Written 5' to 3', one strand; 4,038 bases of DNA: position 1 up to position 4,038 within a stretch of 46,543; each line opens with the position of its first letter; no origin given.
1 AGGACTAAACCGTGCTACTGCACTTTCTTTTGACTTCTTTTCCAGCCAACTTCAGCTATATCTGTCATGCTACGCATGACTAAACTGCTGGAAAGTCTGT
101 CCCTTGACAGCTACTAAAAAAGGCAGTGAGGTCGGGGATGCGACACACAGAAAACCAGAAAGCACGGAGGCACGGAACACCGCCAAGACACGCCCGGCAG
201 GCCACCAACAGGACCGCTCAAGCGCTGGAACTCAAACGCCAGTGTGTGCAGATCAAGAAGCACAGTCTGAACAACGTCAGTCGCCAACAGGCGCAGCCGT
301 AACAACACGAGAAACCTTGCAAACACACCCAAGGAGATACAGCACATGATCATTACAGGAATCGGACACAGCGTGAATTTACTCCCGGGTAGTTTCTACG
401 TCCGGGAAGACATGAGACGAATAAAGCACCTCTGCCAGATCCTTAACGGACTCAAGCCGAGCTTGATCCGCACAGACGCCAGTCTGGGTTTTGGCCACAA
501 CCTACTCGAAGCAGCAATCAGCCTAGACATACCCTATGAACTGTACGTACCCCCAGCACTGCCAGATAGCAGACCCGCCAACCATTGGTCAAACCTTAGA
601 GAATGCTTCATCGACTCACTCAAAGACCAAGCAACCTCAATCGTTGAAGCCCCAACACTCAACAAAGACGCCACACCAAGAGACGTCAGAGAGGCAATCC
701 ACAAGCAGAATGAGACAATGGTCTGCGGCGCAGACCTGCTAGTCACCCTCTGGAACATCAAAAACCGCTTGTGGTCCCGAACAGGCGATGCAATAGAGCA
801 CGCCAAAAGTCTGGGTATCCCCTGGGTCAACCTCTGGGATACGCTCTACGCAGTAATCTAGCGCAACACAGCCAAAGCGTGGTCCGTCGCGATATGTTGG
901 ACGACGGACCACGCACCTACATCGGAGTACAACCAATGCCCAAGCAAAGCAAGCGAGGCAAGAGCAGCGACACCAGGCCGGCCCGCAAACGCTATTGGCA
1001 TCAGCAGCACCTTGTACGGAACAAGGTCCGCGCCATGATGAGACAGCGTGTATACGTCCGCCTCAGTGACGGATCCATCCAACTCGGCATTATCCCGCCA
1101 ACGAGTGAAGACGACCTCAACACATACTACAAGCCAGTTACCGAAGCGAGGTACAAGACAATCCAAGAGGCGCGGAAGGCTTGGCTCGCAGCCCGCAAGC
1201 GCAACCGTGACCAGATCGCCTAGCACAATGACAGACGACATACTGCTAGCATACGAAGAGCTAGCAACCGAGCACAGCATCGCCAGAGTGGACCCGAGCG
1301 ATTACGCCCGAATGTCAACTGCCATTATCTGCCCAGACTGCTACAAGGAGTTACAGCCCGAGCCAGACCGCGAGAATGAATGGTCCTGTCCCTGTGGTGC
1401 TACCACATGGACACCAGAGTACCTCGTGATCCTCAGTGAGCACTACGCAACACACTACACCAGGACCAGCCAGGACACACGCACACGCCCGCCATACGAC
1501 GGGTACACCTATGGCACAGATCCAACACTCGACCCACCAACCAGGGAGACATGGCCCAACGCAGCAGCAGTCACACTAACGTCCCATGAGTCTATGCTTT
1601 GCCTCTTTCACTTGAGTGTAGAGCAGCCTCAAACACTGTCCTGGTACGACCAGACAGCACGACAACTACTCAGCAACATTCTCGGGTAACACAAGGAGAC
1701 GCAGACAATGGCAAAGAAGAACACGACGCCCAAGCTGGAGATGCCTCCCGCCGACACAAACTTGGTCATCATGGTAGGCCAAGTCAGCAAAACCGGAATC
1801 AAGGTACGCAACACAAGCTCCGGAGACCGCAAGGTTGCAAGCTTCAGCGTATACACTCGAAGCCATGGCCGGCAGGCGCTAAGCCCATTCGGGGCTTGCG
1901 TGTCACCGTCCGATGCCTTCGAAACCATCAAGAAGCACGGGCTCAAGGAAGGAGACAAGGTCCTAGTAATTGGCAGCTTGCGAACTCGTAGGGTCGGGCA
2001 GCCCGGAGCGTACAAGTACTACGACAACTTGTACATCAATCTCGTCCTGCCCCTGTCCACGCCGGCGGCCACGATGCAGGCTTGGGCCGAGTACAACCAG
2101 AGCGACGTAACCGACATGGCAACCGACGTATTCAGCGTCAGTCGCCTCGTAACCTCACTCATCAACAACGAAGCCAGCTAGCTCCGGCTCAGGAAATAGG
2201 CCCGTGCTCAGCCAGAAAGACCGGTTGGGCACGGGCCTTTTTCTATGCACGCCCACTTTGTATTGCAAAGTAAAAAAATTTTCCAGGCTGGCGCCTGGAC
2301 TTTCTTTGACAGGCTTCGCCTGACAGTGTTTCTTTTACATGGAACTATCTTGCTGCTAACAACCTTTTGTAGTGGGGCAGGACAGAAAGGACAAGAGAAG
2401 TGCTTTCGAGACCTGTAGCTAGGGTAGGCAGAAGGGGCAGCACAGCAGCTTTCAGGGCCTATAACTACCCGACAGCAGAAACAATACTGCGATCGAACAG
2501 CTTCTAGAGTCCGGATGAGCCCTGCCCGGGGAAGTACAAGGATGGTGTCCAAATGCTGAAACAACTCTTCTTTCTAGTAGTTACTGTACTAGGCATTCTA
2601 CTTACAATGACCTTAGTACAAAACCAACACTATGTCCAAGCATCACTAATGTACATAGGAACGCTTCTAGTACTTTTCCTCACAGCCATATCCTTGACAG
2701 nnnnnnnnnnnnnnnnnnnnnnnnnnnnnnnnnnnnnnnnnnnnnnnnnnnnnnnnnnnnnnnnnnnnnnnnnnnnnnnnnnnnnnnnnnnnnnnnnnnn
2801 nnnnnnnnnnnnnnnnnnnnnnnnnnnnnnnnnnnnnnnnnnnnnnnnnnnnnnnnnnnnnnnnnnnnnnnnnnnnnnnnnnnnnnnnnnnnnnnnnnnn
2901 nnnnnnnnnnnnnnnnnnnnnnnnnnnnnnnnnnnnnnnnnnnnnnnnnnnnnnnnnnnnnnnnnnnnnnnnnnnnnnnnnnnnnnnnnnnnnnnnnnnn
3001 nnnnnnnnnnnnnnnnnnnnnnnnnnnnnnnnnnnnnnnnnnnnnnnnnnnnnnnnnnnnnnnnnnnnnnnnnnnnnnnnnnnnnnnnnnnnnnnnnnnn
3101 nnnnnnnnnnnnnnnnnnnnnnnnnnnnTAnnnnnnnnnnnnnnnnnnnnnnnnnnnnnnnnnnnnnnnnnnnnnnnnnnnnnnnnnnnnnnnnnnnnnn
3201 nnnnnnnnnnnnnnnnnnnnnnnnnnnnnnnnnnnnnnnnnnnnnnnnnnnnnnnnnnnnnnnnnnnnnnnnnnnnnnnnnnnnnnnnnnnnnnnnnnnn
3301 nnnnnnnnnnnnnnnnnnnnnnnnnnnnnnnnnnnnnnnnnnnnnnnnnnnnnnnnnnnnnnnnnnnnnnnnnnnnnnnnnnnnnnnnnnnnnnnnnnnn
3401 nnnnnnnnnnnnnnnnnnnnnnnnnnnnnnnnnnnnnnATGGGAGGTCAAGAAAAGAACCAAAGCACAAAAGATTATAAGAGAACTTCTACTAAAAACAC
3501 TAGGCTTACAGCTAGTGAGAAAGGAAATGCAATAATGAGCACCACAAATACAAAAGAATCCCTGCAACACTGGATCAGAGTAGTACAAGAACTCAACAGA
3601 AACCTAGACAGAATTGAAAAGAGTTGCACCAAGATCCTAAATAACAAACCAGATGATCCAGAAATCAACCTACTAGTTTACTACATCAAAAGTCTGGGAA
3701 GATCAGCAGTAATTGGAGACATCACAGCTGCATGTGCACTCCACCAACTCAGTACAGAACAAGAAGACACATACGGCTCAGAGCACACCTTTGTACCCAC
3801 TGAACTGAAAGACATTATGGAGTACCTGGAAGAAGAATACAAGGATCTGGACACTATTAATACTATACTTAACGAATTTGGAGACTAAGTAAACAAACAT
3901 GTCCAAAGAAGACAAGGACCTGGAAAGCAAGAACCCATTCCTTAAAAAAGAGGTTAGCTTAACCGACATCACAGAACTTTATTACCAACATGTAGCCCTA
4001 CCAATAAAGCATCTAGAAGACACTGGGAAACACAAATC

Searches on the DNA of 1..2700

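Call 53: search_rna_families(source=window, start=1, end=2700, threshold=evalue, max_evalue=10)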
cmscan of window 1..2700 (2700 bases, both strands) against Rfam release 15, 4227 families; matches with E-value up to 10: 2.
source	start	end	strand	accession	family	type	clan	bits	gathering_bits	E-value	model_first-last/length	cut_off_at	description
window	2191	2263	-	RF00506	Thr_leader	Cis-reg; leader;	-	20.9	55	0.81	1-118/118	no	Threonine operon leader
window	2166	2245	+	RF00506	Thr_leader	Cis-reg; leader;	-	20.5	55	1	1-118/118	no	Threonine operon leader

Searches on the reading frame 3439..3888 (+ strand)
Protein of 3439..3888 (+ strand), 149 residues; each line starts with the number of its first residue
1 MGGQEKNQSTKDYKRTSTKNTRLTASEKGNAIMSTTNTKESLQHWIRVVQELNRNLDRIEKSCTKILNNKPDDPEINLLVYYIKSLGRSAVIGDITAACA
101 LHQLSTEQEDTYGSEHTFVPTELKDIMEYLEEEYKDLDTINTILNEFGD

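Call 38: search_protein_families(library=pfam, proteins=[window:3439-3888:+], max_evalue=0.01)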
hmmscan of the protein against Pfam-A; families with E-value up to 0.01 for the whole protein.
window:3439-3888:+ (149 aa): 2 families
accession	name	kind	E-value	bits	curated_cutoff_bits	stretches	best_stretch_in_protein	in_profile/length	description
PF24885.1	TPR_NPHP3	-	0.0017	18.2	100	1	4-126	69-189/239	Nephrocystin-3 TPR domain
PF08954.16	Trimer_CC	-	0.0041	17.2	27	0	42-62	28-48/52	Trimerisation motif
